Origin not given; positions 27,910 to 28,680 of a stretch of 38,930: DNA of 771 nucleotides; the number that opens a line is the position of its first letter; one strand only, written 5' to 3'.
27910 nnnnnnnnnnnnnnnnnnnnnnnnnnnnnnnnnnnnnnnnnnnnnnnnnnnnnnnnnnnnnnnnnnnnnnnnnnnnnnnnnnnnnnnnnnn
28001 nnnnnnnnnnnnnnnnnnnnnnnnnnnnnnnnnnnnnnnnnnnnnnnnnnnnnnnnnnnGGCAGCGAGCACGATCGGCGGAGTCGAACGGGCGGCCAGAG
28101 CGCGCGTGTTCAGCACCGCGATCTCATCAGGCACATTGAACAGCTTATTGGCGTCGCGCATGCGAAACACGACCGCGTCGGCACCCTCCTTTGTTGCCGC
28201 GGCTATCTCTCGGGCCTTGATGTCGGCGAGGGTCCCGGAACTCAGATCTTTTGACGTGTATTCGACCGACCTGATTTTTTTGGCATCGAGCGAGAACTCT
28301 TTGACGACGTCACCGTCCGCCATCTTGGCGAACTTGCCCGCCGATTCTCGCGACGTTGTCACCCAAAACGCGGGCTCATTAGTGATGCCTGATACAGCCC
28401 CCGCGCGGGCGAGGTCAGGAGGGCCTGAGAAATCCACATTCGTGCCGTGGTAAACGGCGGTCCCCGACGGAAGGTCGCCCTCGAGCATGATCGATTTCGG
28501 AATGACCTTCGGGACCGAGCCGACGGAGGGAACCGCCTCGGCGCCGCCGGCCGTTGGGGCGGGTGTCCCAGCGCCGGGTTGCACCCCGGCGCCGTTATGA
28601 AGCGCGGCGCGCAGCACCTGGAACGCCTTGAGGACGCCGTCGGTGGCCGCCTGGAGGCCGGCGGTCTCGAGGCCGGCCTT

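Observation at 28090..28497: ADP-ribosyltransferase-like module of foreign composition inside the ejected core protein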

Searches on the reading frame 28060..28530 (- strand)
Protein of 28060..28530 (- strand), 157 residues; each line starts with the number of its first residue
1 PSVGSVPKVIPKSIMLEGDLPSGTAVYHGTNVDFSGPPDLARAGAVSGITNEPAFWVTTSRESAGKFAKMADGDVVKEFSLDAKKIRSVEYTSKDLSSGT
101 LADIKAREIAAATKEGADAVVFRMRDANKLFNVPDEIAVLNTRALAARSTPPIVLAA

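Call 5: search_protein_families(library=pfam, proteins=[window:28060-28530:-], max_evalue=1)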
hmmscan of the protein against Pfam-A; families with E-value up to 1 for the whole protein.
window:28060-28530:- (157 aa): 3 families
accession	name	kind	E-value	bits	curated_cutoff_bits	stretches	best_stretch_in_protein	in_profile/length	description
PF18760.7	ART-PolyVal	-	0.00057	21.1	31.2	1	25-122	8-113/140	ADP-Ribosyltransferase in polyvalent proteins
PF07537.17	CamS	-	0.018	14.7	25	1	90-139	123-172/316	CamS sex pheromone cAM373 precursor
PF07449.17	HyaE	-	0.068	13.6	22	1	99-140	9-50/108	Hydrogenase-1 expression protein HyaE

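Call 6: search_protein_families(library=phrogs, proteins=[window:28060-28530:-], max_evalue=0.1)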
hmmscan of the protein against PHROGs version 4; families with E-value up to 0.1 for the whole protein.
window:28060-28530:- (157 aa): 0 families

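Call 9: find_homologous_proteins(query=window:28060-28530:-, max_evalue=0.001)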
Query window:28060-28530:-: 629 candidates shared short words with the query, none scored E <= 0.001.

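Call 11: search_solved_structures(query=window:28060-28530:-, max_evalue=10, show_alignments=2)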
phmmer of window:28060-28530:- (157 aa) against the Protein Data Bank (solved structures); distinct sequences matched with E-value up to 10: 0.

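Call 16: search_protein_representatives(protein=window:28060-28530:-)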
Query: 157 residues. Proteins with E-value up to 0.001 (for the whole library): 18; up to 1e-10: 15; up to 1e-30: 1. The best 18 are listed.
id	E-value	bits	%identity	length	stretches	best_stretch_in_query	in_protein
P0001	8.1e-33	129.8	54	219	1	23-145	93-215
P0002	1.1e-26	109.9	51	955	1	15-148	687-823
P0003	3.5e-17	79.1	43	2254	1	24-151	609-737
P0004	1.2e-16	77.4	42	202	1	20-146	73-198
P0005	6.5e-15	71.7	45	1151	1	20-145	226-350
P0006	1.7e-14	70.4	40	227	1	20-147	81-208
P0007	2.4e-14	69.9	39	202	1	19-146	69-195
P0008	8.4e-14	68.1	41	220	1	22-146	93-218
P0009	3.8e-13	66.0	40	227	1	23-145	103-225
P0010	5.4e-13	65.5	41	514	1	25-147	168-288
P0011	8.9e-13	64.8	39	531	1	25-148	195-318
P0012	1.1e-11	61.2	44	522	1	21-149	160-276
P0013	1.2e-11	61.2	38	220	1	19-145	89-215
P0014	1.4e-11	60.9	34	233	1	25-146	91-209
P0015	4.3e-11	59.3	35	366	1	27-145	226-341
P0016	1.2e-10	57.9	35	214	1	19-148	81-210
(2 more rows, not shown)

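Call 20: search_protein_families(library=pfam, alignment_id=A1, max_evalue=0.1)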
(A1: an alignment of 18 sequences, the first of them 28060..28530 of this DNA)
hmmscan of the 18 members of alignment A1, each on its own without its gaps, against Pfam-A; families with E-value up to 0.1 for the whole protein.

A. member 1, window:28060-28530:- (157 aa): 3 families
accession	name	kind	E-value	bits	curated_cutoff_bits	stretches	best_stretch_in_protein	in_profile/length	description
PF18760.7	ART-PolyVal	-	0.00057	21.1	31.2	1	25-122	8-113/140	ADP-Ribosyltransferase in polyvalent proteins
PF07537.17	CamS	-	0.018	14.7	25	1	90-139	123-172/316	CamS sex pheromone cAM373 precursor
PF07449.17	HyaE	-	0.068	13.6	22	0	99-140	9-50/108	Hydrogenase-1 expression protein HyaE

B. families by the number of members that match (of 18 scanned): 8 families
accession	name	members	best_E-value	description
PF18760.7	ART-PolyVal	17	1.1e-07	ADP-Ribosyltransferase in polyvalent proteins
PF13151.12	DUF3990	5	0.014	Protein of unknown function (DUF3990)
PF01209.24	Ubie_methyltran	2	0.00011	ubiE/COQ5 methyltransferase family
PF07537.17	CamS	1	0.018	CamS sex pheromone cAM373 precursor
PF13371.12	TPR_9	1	0.031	Tetratricopeptide repeat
PF00159.23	Hormone_3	1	0.064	Pancreatic hormone peptide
PF20439.3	SpoIVA_C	1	0.065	Sporulation stage IV protein A, C-terminal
PF07449.17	HyaE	1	0.068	Hydrogenase-1 expression protein HyaE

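Call 21: search_protein_families(library=pfam, proteins=[P0002, P0003, P0005, P0010, P0011, P0012, P0015, P0001, P0004, P0006], max_evalue=0.1)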
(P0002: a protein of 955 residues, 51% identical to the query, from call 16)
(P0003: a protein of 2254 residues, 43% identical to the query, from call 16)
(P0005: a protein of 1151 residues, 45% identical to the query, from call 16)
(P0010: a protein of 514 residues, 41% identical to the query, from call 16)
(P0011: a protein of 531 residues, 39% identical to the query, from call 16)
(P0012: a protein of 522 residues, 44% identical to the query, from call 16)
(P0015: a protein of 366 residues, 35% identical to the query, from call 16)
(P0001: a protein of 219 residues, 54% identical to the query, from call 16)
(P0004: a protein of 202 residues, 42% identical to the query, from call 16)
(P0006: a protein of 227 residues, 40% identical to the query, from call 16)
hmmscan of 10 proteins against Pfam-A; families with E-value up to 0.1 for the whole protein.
P0002 (955 aa): 2 families
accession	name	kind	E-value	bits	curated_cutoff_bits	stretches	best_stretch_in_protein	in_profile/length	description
PF18760.7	ART-PolyVal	-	0.0011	20.2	31.2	1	696-798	7-114/140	ADP-Ribosyltransferase in polyvalent proteins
PF13371.12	TPR_9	-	0.031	14.7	35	1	519-553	32-66/73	Tetratricopeptide repeat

P0003 (2254 aa): 2 families
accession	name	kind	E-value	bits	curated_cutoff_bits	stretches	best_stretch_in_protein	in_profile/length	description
PF18760.7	ART-PolyVal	-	1.1e-07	33.1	31.2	1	610-733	8-131/140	ADP-Ribosyltransferase in polyvalent proteins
PF13151.12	DUF3990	-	0.042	14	32.2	0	611-678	3-70/152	Protein of unknown function (DUF3990)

P0005 (1151 aa): 1 family
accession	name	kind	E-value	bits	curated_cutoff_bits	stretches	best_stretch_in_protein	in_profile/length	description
PF18760.7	ART-PolyVal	-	0.00038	21.7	31.2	1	231-356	8-136/140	ADP-Ribosyltransferase in polyvalent proteins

P0010 (514 aa): 1 family
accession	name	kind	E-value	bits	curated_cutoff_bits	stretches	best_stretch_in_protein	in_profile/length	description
PF18760.7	ART-PolyVal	-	3.1e-07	31.7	31.2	1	166-286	6-130/140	ADP-Ribosyltransferase in polyvalent proteins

P0011 (531 aa): 3 families
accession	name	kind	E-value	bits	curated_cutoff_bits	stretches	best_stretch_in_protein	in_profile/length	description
PF18760.7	ART-PolyVal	-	0.00042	21.5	31.2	1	195-302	8-89/140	ADP-Ribosyltransferase in polyvalent proteins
PF13151.12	DUF3990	-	0.047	13.8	32.2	1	195-256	2-64/152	Protein of unknown function (DUF3990)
PF20439.3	SpoIVA_C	-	0.065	13.8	25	0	11-53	17-57/76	Sporulation stage IV protein A, C-terminal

P0012 (522 aa): 1 family
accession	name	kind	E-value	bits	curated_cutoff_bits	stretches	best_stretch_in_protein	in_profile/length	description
PF18760.7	ART-PolyVal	-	9.3e-06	26.9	31.2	1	162-266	7-124/140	ADP-Ribosyltransferase in polyvalent proteins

P0015 (366 aa): 2 families
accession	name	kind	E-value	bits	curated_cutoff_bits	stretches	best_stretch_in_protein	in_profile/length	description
PF18760.7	ART-PolyVal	-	7.4e-05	24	31.2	0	226-315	10-90/140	ADP-Ribosyltransferase in polyvalent proteins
PF01209.24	Ubie_methyltran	-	0.00011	22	20.1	1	262-331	47-114/233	ubiE/COQ5 methyltransferase family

P0001 (219 aa): 1 family
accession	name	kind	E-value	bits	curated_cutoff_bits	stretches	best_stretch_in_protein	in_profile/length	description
PF18760.7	ART-PolyVal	-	0.0015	19.7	31.2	1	94-167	7-70/140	ADP-Ribosyltransferase in polyvalent proteins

P0004 (202 aa): 2 families
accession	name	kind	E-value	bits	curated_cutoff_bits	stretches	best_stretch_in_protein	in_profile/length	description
PF18760.7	ART-PolyVal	-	0.014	16.6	31.2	1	78-146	8-63/140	ADP-Ribosyltransferase in polyvalent proteins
PF13151.12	DUF3990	-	0.014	15.5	32.2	1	78-144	2-69/152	Protein of unknown function (DUF3990)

P0006 (227 aa): 2 families
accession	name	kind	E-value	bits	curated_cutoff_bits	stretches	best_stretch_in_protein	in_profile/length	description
PF18760.7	ART-PolyVal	-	0.0075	17.5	31.2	1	85-191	7-87/140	ADP-Ribosyltransferase in polyvalent proteins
PF00159.23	Hormone_3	-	0.064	13.7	28.7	0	37-53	6-24/36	Pancreatic hormone peptide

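Call 24: search_solved_structures(query=A2, max_evalue=10, show_alignments=3)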
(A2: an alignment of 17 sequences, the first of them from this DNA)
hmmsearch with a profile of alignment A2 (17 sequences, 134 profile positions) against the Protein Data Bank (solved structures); distinct sequences matched with E-value up to 10: 1.
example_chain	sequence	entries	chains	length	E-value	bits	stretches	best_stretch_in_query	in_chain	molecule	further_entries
2cxc_A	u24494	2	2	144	0.63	13.7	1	66-111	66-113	NusA | NusA protein homolog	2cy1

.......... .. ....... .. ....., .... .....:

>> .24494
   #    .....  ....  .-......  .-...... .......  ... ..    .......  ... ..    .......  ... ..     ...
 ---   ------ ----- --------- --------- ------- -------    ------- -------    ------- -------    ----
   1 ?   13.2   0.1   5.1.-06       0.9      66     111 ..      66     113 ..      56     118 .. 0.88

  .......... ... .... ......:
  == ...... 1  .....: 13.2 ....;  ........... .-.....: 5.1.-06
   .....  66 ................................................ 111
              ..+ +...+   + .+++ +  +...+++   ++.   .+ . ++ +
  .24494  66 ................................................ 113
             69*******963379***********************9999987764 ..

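Call 25: find_homologous_proteins(query=A2, max_evalue=0.001)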
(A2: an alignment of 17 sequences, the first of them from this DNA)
Query A2 (17 sequences) (141 aa, profile of the alignment): 14 proteins with E <= 0.001 among 2572 candidates.
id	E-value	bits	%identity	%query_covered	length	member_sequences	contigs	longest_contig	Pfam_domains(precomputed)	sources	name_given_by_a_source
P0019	1.4e-53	199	41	91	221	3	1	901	-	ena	-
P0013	5.5e-53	197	37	91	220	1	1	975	-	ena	-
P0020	1.4e-52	195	39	89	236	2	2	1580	-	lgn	-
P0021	2.1e-52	195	39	83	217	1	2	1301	PF18760.8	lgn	-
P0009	2.2e-52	195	39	85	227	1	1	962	-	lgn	-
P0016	3.3e-52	194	36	71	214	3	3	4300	-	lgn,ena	-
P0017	2.8e-51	191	39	83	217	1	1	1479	PF18760.8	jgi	jgi:hypothetical protein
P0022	6.2e-51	190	35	90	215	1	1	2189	-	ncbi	-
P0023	5.2e-50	187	39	85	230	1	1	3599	-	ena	-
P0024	5.9e-50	187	39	88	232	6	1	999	-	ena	-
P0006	7.8e-50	187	40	90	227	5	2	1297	-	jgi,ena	-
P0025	3.0e-49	185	38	93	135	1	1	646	-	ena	-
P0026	1.4e-45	173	41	91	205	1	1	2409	-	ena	-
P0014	8.0e-35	138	34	84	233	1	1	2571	-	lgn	-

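Call 34: predict_structure(alignment_id=A3)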
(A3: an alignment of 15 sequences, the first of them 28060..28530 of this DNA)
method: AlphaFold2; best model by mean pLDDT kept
length: 157 residues; sequences in the alignment: 15
mean_pLDDT: 74.1   pTM: 0.70
mean pLDDT of the five models: 74.1, 60.3, 54.4, 52.8, 51.7
residues with pLDDT >= 90: 30; 70-90: 76; 50-70: 26; < 50: 25
segments of 3 or more residues with pLDDT < 50: 1-18, 151-157
pLDDT, mean of each block of 10 residues (from residue 1): 37 43 87 73 57 82 85 86 90 84 88 91 75 81 78 37
secondary structure, 60 per line:
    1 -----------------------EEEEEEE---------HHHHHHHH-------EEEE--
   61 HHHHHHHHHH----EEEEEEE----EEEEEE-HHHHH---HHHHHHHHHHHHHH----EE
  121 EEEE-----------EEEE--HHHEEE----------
elements in order: E24-30 H40-47 E55-58 H61-70 E75-81 E86-91 H93-97 H101-114 E119-124 E136-139 E145-147

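Call 37: fold_search(model_id=the predicted structure, library=pdb)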
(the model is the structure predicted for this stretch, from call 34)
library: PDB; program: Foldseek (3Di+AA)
matches with E <= 10: 406; with E <= 0.001: 0
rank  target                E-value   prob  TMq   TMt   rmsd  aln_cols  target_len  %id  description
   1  6fkg_A                8.9e-03  0.98  0.47  0.42   5.2       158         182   13  Crystal structure of the M.tuberculosis MbcT-MbcA toxin-antitoxin complex. (released 2019-02-27)
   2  4bj9_B                1.4e-02  0.97  0.46  0.36   4.4       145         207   11  Crystal structure of human tankyrase 2 in complex with EB-47 (released 2013-12-11)
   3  6fkg_B                2.3e-02  0.90  0.44  0.39   5.9       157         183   14  Crystal structure of the M.tuberculosis MbcT-MbcA toxin-antitoxin complex. (released 2019-02-27)
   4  9r35_A                4.2e-02  0.92  0.48  0.52   5.3       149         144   11  Crystal structure of the Pseudomonas putida Xre-RES toxin-antitoxin complex bound to promoter DNA (released 2025-08-20)
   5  4pnl_D                4.4e-02  0.91  0.43  0.36   6.0       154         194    9  Crystal structure of TNKS-2 in complex with DR2313. (released 2014-10-15)
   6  4pnq_D                4.4e-02  0.90  0.41  0.35   6.3       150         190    9  Crystal Structure of human Tankyrase 2 in complex with 5AIQ. (released 2014-10-15)
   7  9r35_D                5.4e-02  0.89  0.48  0.50   5.5       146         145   10  Crystal structure of the Pseudomonas putida Xre-RES toxin-antitoxin complex bound to promoter DNA (released 2025-08-20)
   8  3p0n_A                5.7e-02  0.93  0.48  0.38   4.9       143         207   11  Human Tankyrase 2 - Catalytic PARP domain in complex with an inhibitor (released 2010-10-20)
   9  7pox_AAA              6.5e-02  0.96  0.44  0.39   6.4       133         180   10  TNKS2 in complex with OM-1700, treated with H2O2 (released 2022-05-04)
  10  7kkm_D                7.4e-02  0.85  0.39  0.32   6.5       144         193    6  Structure of the catalytic domain of tankyrase 1 (released 2021-01-06)
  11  4k4e_A                7.4e-02  0.60  0.35  0.28   6.4       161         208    6  Co-crystal structure of tnks1 with compound 52 [N~2-(5-chloro-2-methoxyphenyl)-N-[trans-4-(2-oxo-2,3-dihydro-1H-benzim (released 2013-06-05)
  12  3kr7                  7.9e-02  0.85  0.47  0.37   4.9       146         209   12  Human tankyrase 2 - catalytic PARP domain (released 2009-12-15)
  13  6tkp_AAA              7.9e-02  0.63  0.40  0.32   5.5       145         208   10  Tankyrase 2 in complex with an inhibitor (OM-1900) (released 2020-07-08)
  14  4pml_D                8.4e-02  0.60  0.37  0.30   7.3       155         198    9  Crystal Structure of human Tankyrase 2 in complex with 3-amino-benzamide. (released 2014-10-15)
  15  6tkn_BBB              8.4e-02  0.60  0.39  0.31   5.4       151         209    9  Tankyrase 2 in complex with an inhibitor (OM-1000) (released 2020-07-08)
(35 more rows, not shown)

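Call 41: fold_search(model_id=the predicted structure, library=viral)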
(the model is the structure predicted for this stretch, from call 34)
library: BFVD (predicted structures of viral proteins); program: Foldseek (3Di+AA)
matches with E <= 10: 337; with E <= 0.001: 51
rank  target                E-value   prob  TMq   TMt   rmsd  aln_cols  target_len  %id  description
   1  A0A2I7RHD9            5.0e-08  1.00  0.58  0.17   8.6       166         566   20  (no name in the UniProt tables at hand)
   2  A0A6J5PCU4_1          4.4e-07  1.00  0.55  0.07   8.9       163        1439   15  Uncharacterized protein (Fragment) [uncultured Caudovirales phage]
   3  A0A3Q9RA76            9.0e-07  1.00  0.48  0.22   6.2       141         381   22  Capsid maturation protease and MuF-like fusion protein [Microbacterium phage Schubert]
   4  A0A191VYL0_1          9.6e-07  1.00  0.52  0.09   4.7       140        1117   15  VRNAP protein [Roseobacter phage RD-1410W1-01]
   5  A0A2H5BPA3            1.6e-06  1.00  0.58  0.61   5.0       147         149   21  ART-PolyVal-like domain-containing protein [Salmonella phage Mutine]
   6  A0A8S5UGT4            2.7e-06  1.00  0.55  0.52   3.9       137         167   14  PolyVal ADP-Ribosyltransferase [Myoviridae sp. ctshb19]
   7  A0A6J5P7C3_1          2.7e-06  1.00  0.52  0.07   3.9       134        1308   15  Uncharacterized protein [uncultured Caudovirales phage]
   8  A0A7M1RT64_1          6.6e-06  1.00  0.56  0.10   4.1       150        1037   18  ART-PolyVal-like domain-containing protein [uncultured phage cr130_1]
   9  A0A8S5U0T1            7.5e-06  1.00  0.47  0.27   5.6       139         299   15  Crystallin beta/gamma motif-containing protein (Fragment) [Podoviridae sp. ctpWp23]
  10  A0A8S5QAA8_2          9.1e-06  1.00  0.57  0.07   4.5       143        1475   10  Type I restriction enzyme [Podoviridae sp. ctsfx1]
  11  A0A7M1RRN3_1          1.0e-05  1.00  0.51  0.11   5.0       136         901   19  Exonuclease [uncultured phage cr4_1]
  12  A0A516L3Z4            1.0e-05  1.00  0.46  0.44   9.4       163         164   19  (no name in the UniProt tables at hand)
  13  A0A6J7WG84            1.2e-05  1.00  0.54  0.27   7.1       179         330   16  Uncharacterized protein [uncultured Caudovirales phage]
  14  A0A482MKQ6            1.3e-05  1.00  0.51  0.59   4.5       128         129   19  Uncharacterized protein [Burkholderia phage BcepSauron]
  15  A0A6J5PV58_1          2.1e-05  1.00  0.55  0.07   5.0       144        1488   17  Uncharacterized protein [uncultured Caudovirales phage]
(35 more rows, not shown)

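Call 48: find_encoding_contigs(protein=P0016, flank=5000, max_places=3)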
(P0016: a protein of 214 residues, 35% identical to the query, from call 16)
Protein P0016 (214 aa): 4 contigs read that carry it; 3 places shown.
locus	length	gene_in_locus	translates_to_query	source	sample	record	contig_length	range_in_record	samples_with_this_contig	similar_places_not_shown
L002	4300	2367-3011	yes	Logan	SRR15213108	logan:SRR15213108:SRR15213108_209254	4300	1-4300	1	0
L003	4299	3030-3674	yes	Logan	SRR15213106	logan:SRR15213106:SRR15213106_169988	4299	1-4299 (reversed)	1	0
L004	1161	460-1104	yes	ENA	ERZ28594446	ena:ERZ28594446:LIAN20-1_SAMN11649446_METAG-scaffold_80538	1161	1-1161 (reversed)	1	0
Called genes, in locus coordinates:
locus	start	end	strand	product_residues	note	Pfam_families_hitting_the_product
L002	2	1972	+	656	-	?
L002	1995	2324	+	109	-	-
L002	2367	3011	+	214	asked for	-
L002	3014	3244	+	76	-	-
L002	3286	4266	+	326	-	-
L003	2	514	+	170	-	?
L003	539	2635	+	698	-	PF23899:SU10_portal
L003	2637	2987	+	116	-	-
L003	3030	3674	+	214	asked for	-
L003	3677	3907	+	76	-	-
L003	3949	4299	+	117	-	?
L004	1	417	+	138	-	?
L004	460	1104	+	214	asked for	-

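Call 49: find_encoding_contigs(protein=P0023, flank=5000, max_places=2)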
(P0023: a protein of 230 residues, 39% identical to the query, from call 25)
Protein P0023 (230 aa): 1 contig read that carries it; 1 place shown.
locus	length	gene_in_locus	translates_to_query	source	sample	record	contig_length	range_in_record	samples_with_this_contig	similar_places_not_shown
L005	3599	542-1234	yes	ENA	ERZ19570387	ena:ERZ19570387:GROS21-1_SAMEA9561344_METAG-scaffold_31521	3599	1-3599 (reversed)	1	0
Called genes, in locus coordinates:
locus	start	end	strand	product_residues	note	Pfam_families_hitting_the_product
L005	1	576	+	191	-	?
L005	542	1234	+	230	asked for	-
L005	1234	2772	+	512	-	-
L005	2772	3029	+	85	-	PF19846:DUF6321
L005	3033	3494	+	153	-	-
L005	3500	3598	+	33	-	?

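Call 55: search_protein_families(library=phrogs, proteins=[P0002, P0003, P0005, P0010, P0011, P0012, P0015, P0001, P0016], max_evalue=0.001)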
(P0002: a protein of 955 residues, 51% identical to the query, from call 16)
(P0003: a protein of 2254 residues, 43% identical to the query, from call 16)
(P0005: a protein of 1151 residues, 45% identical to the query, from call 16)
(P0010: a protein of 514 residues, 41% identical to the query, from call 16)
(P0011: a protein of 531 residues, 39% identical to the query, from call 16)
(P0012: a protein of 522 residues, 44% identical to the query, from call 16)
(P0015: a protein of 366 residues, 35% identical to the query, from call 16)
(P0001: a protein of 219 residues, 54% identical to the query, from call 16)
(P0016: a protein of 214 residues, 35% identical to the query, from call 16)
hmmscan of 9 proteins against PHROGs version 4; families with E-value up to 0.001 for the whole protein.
P0002 (955 aa): 0 families

P0003 (2254 aa): 1 family
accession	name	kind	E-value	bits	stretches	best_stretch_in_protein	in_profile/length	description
phrog_4700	-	unknown function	1.5e-06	29.1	1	610-696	20-104/149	-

P0005 (1151 aa): 0 families

P0010 (514 aa): 1 family
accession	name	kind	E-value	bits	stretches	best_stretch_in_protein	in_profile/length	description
phrog_4700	-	unknown function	5.5e-05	23.9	0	340-469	16-144/149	-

P0011 (531 aa): 1 family
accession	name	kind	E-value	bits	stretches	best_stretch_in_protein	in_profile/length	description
phrog_2579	-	DNA, RNA and nucleotide metabolism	1.5e-36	127.4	1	385-528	333-468/472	ParB C-terminal domain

P0012 (522 aa): 0 families

P0015 (366 aa): 0 families

P0001 (219 aa): 0 families

P0016 (214 aa): 0 families
